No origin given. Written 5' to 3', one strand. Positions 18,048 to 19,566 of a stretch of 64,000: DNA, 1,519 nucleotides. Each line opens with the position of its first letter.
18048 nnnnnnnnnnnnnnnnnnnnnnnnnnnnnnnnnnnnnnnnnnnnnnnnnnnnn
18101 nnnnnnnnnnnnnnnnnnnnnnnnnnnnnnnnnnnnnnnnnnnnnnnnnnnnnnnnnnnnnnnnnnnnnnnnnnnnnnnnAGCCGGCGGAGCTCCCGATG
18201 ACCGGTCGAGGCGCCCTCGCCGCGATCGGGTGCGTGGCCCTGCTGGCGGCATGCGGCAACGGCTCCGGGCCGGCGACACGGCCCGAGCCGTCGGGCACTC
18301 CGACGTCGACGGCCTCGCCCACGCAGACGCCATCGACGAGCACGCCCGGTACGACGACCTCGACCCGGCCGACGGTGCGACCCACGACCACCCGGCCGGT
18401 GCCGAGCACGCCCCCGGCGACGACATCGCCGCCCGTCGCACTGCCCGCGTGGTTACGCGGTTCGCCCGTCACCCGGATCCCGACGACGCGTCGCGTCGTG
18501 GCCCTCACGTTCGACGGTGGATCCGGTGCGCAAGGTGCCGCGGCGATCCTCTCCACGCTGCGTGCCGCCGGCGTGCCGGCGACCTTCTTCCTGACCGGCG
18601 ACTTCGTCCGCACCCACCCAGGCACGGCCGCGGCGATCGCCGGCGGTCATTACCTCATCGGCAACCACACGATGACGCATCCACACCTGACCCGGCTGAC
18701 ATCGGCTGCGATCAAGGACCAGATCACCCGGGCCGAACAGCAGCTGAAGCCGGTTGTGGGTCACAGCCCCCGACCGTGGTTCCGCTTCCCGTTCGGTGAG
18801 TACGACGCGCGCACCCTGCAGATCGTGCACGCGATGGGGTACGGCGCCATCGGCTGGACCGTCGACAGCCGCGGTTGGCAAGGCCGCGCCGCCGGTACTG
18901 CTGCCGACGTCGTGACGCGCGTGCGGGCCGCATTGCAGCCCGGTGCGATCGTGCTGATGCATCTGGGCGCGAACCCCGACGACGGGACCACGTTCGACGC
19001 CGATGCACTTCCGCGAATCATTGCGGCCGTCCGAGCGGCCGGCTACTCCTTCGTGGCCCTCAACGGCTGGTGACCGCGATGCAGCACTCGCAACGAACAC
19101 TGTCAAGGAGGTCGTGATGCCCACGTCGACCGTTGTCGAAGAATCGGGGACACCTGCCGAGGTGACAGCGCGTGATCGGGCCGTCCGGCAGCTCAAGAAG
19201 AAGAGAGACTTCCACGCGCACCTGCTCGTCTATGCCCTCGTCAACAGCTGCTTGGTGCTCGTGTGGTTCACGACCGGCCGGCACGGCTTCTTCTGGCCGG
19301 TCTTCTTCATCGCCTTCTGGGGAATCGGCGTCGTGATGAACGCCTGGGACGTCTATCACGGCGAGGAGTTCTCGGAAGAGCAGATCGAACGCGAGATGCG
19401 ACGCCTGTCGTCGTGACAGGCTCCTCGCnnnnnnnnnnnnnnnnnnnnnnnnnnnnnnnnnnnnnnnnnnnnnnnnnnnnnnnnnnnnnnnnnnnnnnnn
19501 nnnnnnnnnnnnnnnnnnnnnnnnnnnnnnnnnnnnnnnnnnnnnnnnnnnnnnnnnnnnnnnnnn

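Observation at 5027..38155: Ten DosR/DevR-type palindromes (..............) precede dormancy-type genes across a 33-kb island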

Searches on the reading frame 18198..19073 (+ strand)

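Call 6: search_protein_families(library=pfam, proteins=[window:18198-19073:+])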
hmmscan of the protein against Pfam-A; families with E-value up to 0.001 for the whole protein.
window:18198-19073:+ (291 aa): 1 family
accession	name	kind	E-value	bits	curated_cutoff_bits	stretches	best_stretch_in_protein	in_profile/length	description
PF01522.26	Polysacc_deac_1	-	6.5e-31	107.3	23.1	1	95-216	3-122/124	Polysaccharide deacetylase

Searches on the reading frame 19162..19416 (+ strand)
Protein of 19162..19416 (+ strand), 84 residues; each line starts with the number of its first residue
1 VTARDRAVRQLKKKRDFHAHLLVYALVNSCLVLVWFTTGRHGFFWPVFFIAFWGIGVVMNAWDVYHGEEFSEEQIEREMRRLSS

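Call 6: search_protein_families(library=pfam, proteins=[window:19162-19416:+])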
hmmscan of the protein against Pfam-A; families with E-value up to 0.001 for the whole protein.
window:19162-19416:+ (84 aa): 1 family
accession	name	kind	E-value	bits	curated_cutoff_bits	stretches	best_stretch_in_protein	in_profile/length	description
PF13239.11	2TM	-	2.3e-20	72.9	24.8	1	6-80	2-74/79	2TM domain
